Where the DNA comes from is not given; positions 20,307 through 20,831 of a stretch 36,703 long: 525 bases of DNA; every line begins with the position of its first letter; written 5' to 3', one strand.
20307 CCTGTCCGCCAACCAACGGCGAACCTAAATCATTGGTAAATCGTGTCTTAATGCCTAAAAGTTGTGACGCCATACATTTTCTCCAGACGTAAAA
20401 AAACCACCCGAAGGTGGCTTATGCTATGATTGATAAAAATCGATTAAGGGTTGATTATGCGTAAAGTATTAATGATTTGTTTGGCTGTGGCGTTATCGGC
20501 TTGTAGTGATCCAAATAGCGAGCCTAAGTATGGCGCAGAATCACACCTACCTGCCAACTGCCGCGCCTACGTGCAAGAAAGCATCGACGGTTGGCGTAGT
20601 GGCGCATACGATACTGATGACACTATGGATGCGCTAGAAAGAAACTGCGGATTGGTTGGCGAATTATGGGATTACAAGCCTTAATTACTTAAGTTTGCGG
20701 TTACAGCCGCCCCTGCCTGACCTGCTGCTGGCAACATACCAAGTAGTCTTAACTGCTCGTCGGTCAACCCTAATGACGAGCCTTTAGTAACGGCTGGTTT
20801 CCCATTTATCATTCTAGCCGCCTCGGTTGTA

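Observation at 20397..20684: Reverse-oriented lipoprotein moron wedged between the ejection-protein genes and the tailspike gene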

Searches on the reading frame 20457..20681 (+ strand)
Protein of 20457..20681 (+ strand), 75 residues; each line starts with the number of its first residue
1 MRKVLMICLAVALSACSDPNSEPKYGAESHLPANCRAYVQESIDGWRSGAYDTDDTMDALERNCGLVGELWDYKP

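Call 7: search_protein_families(library=pfam, proteins=[window:20457-20681:+], max_evalue=0.1)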
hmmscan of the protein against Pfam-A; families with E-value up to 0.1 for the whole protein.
window:20457-20681:+ (75 aa): 0 families

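Call 8: search_protein_families(library=phrogs, proteins=[window:20457-20681:+], max_evalue=0.1)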
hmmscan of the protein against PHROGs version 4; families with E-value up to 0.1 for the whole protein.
window:20457-20681:+ (75 aa): 0 families

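Call 9: find_homologous_proteins(query=window:20457-20681:+, max_evalue=0.01)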
Query window:20457-20681:+ (75 aa): 83 proteins with E <= 0.01 among 83 candidates.
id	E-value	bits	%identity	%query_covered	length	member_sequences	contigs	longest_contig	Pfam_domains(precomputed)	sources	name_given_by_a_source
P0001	9.9e-45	167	97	100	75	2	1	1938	-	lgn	-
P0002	5.8e-39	149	85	100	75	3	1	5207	-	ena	-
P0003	1.7e-37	144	81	100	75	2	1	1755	-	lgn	-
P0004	2.7e-37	143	84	100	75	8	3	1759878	-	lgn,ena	-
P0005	3.0e-36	140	81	100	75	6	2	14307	-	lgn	-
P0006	1.9e-33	131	73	100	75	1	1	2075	-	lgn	-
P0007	2.3e-33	131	76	100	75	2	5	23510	-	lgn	-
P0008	1.7e-32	128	72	100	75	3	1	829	-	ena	-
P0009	1.4e-31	125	73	100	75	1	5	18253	-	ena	-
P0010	5.3e-30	120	72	97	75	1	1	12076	-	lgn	-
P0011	4.5e-27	111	68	100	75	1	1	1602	-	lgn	-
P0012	1.8e-26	109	67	100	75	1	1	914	-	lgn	-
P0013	1.2e-25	106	67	100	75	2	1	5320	-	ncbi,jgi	-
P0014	2.4e-25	106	61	100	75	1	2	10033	-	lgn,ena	-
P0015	2.7e-25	105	61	100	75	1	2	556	-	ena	-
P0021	6.7e-24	101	60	100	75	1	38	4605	-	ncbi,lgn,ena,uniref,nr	ncbi:kynureninase [Psychrobacter sp. AOP22-C1-22]|uniref:kynureninase n=1 Tax=unclassified Psychroba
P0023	2.0e-23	99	61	97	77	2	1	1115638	-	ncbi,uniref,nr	ncbi:kynureninase [Acinetobacter nosocomialis]|uniref:kynureninase n=1 Tax=Acinetobacter nosocomiali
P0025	9.8e-23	97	60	100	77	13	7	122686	-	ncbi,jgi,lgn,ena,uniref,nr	ncbi:kynureninase [Acinetobacter bereziniae]|jgi:hypothetical protein|uniref:kynureninase n=1 Tax=Ac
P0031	2.0e-22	96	62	96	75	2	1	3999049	-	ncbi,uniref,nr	ncbi:kynureninase [Acinetobacter seifertii]|uniref:Kynureninase n=2 Tax=Acinetobacter seifertii TaxI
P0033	4.9e-22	95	64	79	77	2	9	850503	-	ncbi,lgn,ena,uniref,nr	ncbi:kynureninase [Acinetobacter nosocomialis]|uniref:kynureninase n=1 Tax=Acinetobacter TaxID=469 R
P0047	3.1e-20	89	60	96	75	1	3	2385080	-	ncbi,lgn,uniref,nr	ncbi:kynureninase [Acinetobacter sp. ANC 4636]|uniref:hypothetical protein n=1 Tax=Acinetobacter sp.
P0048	3.2e-20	89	55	93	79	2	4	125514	-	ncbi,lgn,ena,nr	ncbi:MAG: kynureninase [Pseudomonadota bacterium]|nr:kynureninase [Acinetobacter ursingii] MEC805558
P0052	3.7e-19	86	55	95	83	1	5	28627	-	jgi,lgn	jgi:hypothetical protein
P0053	5.5e-19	85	66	77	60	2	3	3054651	-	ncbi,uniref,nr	ncbi:kynureninase [Acinetobacter indicus]|uniref:Kynureninase n=2 Tax=Acinetobacter indicus TaxID=75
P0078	3.8e-13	67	51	89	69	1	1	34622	-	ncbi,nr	ncbi:MAG: kynureninase [Desulfurellales bacterium]|nr:MAG: kynureninase [Desulfurellales bacterium]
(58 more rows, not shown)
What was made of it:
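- Checked: There are 83 homologues with E down to 1e-44 (call 9).
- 83 homologues (call 9).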

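Call 10: search_dna_similar(query=window:20457-20681:+, collection=phages, mode=protein, max_evalue=1, max_rows=30)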
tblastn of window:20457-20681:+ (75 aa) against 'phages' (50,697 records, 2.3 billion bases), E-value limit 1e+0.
No match.
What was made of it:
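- On P22 SieA family: There is no tblastn match in the phage collection (call 10).
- Closest known: Llp of phage T5, and Cor of phi80/N15/T1. Different: There is no detectable similarity to any phage record (call 10) or PHROG (call 8).
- There is no sequence similarity to anything in the phage collection, which is expected to include T5, phi80 and N15 (I did not check that they are in it) (call 10).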

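Call 11: search_protein_families(library=ncbifam, proteins=[window:20457-20681:+, P0023, P0031, P0021], max_evalue=1)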
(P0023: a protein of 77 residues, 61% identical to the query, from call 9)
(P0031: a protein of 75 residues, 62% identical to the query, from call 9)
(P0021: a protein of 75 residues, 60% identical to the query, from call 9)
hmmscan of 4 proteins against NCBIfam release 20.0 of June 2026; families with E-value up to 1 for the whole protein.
window:20457-20681:+ (75 aa): 2 families
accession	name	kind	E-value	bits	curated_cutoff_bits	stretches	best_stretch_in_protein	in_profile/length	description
NF041529.1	LvhB7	equivalog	0.052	13.2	70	1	1-19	1-19/45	T4SS-associated protein LvhB7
NF047408.1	SA0632_fam_LP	equivalog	0.23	11.1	70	1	1-21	1-22/68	SA0632 family lipoprotein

P0023 (77 aa): 0 families

P0031 (75 aa): 0 families

P0021 (75 aa): 3 families
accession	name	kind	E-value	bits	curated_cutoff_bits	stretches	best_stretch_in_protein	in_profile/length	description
NF046038.1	NGK_0946_fam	subfamily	0.028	14.9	45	1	1-30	1-29/102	NGK_0946 family protein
NF038041.1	fim_Mfa1_fam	subfamily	0.054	12.7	130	1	1-44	2-45/495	Mfa1 family fimbria major subunit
NF046039.1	lipo_NMB0938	equivalog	0.11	11.6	80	1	3-62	7-64/277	NMB0938 family lipoprotein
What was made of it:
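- No known host-fitness lipoprotein family matches (calls 7, 11).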

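Call 12: find_encoding_contigs(protein=P0004, flank=10000, max_places=4)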
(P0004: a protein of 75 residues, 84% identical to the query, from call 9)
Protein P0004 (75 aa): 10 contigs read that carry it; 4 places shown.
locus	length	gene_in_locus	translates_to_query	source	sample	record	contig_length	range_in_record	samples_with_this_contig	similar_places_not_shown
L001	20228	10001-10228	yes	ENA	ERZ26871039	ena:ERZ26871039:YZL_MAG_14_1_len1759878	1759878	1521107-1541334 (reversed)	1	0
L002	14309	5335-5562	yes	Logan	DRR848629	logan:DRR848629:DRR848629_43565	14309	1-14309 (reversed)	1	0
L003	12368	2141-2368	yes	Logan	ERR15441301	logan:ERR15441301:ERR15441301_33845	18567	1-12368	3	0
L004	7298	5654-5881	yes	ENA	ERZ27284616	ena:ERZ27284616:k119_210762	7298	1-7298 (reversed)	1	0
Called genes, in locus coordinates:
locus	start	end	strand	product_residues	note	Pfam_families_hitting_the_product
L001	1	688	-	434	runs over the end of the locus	PF01053:Cys_Met_Meta_PP, PF00155:Aminotran_1_2, PF06838:Met_gamma_lyase (weak), PF01041:DegT_DnrJ_EryC1, PF00266:Aminotran_5 (faint)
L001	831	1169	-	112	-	-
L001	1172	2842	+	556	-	PF13091:PLDc_2, PF00614:PLDc (faint), PF13091:PLDc_2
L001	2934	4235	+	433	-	PF00083:Sugar_tr, PF07690:MFS_1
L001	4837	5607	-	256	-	PF11860:Muramidase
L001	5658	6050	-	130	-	-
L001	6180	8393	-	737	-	-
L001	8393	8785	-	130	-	PF01391:Collagen (weak)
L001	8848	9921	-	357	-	-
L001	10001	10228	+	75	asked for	-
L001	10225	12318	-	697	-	-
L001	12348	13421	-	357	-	-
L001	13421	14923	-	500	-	-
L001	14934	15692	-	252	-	-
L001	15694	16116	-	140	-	-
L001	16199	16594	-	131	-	-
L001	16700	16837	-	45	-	-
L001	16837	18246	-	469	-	PF11134:Phage_stabilise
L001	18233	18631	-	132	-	-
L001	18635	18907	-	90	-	-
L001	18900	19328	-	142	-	-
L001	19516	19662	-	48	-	-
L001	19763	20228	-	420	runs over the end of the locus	PF11651:P22_CoatProtein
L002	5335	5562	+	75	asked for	-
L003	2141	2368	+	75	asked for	-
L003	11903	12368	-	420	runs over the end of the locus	PF11651:P22_CoatProtein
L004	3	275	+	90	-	?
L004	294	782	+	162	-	PF00436:SSB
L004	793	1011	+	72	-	PF05930:Phage_AlpA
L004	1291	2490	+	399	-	PF13356:Arm-DNA-bind_3, PF14659:Phage_int_SAM_3, PF22022:Phage_int_M, PF00589:Phage_integrase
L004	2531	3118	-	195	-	PF11860:Muramidase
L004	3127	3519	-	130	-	-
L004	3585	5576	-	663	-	PF13229:Beta_helix (faint)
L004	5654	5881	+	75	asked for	-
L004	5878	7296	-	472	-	?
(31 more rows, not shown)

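Call 15: find_related_loci(query=A1, collection=genome_contigs, flank=10000)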
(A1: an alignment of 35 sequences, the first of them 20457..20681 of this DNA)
Query A1 (75 aa) in genome_contigs; peptide patterns used: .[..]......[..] (x = any residue, [..] = any of these).
67 stretches matched a pattern; 5 encode a relative of the query (tblastn E <= 1e-3); 5 distinct loci.
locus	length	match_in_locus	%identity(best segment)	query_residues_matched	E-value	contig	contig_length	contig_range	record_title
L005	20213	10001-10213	60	4-75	5e-26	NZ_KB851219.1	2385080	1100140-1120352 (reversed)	Acinetobacter sp. ANC 3789 acLZR-supercont1.7, whole genome shotgun sequence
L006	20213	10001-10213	55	1-71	3e-25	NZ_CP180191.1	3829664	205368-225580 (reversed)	Piscinibacterium candidicorallinum strain LMG 29480 chromosome, complete genome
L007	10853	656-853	61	1-66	6e-24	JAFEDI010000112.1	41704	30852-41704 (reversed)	MAG: Proteobacteria bacterium isolate SZAS-76 CK_MAG-26__112__length-41704, whole genome shotgun sequence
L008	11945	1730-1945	54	1-72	2e-22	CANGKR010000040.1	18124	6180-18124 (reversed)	MAG: Comamonadaceae bacterium isolate Jr-28jun17-200 genome assembly, contig: Jr-28jun17-C4371, whole genome shotgun seq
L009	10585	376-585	51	2-71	6e-21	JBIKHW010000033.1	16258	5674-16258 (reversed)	MAG: Limnohabitans sp. isolate ME2014-05-28_3300035212_group5_bin46 Rohwer_bin2143_scaffold_1550_c1, whole genome shotgu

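Call 17: find_encoding_contigs(protein=P0047, flank=10000, max_places=3)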
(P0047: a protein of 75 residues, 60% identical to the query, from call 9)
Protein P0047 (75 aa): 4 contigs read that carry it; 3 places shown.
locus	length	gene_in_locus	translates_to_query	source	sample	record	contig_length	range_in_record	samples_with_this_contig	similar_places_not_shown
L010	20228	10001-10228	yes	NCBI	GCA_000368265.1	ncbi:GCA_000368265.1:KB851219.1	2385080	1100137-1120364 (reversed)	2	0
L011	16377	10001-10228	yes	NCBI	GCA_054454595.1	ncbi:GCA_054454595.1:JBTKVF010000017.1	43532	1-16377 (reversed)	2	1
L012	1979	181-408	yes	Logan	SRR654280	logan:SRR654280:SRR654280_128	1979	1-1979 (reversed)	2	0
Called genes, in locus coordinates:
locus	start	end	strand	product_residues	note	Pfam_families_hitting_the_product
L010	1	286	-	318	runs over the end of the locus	-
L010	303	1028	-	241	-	-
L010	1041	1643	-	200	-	-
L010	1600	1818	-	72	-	-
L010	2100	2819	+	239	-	-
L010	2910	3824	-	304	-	-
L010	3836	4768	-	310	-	-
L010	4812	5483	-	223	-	PF01381:HTH_3, PF12844:HTH_19, PF13560:HTH_31, PF00717:Peptidase_S24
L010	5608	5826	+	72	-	PF15943:YdaS_toxin (weak)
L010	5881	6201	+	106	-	PF21983:NikA-like (faint)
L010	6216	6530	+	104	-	-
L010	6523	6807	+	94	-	-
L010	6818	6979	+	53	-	-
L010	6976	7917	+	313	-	PF13730:HTH_36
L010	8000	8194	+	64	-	-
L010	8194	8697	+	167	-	PF05866:RusA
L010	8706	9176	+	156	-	PF13338:AbiEi_4 (faint)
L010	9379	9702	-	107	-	-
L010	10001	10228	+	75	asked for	-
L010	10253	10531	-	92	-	-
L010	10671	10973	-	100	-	-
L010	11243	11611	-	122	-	-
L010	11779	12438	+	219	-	-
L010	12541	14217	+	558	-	-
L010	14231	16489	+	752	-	PF16510:P22_portal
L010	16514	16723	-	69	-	-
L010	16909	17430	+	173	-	PF14022:DUF4238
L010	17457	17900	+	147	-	PF14022:DUF4238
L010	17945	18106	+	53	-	-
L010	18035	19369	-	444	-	-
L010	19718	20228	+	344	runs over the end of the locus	-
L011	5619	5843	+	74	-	PF14549:P22_Cro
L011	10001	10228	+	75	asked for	-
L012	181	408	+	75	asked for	-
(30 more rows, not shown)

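Call 18: find_encoding_contigs(protein=P0023, flank=10000, max_places=3)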
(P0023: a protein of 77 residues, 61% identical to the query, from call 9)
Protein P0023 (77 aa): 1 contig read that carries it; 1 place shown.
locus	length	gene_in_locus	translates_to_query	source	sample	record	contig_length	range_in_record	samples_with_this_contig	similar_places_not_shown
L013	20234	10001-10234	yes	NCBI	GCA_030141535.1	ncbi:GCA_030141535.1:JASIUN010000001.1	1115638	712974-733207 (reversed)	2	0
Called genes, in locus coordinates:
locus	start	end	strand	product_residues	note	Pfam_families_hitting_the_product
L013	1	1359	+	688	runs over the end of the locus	PF16510:P22_portal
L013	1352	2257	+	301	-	PF09306:Phage-scaffold (weak)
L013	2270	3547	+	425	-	PF11651:P22_CoatProtein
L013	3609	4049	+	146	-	-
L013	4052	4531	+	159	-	PF11650:P22_Tail-4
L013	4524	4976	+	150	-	-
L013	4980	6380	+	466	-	PF11134:Phage_stabilise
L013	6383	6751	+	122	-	-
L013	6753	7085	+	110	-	-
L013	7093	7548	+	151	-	PF11039:DUF2824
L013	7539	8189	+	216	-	PF25688:P22_gp7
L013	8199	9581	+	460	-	-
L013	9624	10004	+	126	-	-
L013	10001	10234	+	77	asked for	-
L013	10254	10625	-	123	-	PF03869:Arc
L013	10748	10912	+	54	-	-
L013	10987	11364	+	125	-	-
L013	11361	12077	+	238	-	PF09669:Phage_pRha (weak)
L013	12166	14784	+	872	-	-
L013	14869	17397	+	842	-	PF27114:Phage_tail_beta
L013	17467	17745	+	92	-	PF04550:Phage_holin_3_2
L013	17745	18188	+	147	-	PF00959:Phage_lysozyme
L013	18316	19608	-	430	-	PF00817:IMS, PF21999:IMS_HHH_1 (weak), PF11799:IMS_C, PF13438:DUF4113 (weak)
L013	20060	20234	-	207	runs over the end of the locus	-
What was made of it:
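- In L013 the gene is co-directional with the late ejection genes and overlaps the preceding gene by 4 nt (call 18). In L013 it appears to be co-transcribed with late genes (call 18).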

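Call 19: find_encoding_contigs(protein=P0025, flank=10000, max_places=4)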
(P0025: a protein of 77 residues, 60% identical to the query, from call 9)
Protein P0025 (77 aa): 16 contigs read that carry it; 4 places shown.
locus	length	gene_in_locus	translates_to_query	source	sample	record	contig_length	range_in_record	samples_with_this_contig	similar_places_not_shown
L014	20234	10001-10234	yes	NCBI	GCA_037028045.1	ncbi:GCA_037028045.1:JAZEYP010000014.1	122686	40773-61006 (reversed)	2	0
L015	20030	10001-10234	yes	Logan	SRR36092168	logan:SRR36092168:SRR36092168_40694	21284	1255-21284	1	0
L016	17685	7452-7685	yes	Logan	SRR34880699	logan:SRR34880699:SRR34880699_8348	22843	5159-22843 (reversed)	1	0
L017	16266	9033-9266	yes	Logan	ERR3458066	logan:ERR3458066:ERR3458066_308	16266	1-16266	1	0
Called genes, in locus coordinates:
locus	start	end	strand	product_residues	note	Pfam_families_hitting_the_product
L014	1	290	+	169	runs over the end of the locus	-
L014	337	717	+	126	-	-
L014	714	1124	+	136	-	-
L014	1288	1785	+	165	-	PF10544:T5orf172 (weak), PF13455:MUG113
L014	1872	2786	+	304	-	PF18906:Phage_tube_2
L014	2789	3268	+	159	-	PF27119:Phage_YdaY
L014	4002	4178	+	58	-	-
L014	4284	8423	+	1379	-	PF20155:TMP_3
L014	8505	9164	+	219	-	-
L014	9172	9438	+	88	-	-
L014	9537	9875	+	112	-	-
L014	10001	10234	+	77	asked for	-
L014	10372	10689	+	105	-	PF14020:DUF4236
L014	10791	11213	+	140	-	-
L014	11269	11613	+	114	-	PF05939:Phage_min_tail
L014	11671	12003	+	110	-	-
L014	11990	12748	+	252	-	PF05100:Phage_tail_L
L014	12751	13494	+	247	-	PF14464:Prok-JAB, PF00877:NLPC_P60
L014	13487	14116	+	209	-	PF06805:Lambda_tail_I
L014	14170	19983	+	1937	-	PF24801:FNIII-A_GpJ, PF13550:Phage-tail_3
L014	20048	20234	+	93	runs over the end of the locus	PF04550:Phage_holin_3_2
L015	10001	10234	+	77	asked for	-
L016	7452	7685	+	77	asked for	-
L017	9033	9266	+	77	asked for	-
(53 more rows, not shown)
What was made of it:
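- Closest known: Ltp of Streptococcus phage TP-J34, and gp15 of HK97. Same: In A. bereziniae prophages this family sits in a moron cluster just after the tape-measure gene (call 19).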

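Call 23: search_solved_structures(query=A2, max_evalue=10, show_alignments=2)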
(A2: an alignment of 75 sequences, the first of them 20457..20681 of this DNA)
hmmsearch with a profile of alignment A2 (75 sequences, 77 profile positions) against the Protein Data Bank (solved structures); distinct sequences matched with E-value up to 10: 0.
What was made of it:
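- Closest known: Ltp of Streptococcus phage TP-J34, and gp15 of HK97. Different: There is no homology (calls 7, 8, 23).
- Tried and rejected: Profile against PDB sequences: nothing at E <= 10 (call 23).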

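Call 27: find_encoding_contigs(protein=P0052, flank=10000, max_places=3)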
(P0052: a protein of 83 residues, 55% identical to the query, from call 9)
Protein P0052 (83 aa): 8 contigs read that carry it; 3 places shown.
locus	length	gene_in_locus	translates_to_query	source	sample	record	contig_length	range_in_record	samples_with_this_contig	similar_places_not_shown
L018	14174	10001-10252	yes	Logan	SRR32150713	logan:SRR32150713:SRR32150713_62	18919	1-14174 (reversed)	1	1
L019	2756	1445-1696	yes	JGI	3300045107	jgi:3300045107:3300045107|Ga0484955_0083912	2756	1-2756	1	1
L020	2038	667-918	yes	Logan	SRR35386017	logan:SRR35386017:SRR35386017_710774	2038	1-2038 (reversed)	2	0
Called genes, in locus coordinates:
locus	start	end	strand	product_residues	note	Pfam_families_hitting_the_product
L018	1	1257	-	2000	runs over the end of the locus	?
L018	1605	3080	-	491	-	PF02515:CoA_transf_3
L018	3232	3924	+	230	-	PF00106:adh_short, PF01370:Epimerase (weak), PF08659:KR, PF13460:NAD_binding_10 (faint), PF13561:adh_short_C2, PF23441:SDR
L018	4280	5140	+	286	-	-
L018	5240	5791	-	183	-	PF00856:SET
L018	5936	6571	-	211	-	PF08212:Lipocalin_2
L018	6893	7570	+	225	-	PF00691:OmpA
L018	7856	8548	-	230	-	PF00702:Hydrolase, PF13419:HAD_2, PF13242:Hydrolase_like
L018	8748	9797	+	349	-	PF00248:Aldo_ket_red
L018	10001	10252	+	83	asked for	-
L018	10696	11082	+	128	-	-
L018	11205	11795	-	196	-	-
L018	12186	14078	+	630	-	-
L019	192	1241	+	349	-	PF00248:Aldo_ket_red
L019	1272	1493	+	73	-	-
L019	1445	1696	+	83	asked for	-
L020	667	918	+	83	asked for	-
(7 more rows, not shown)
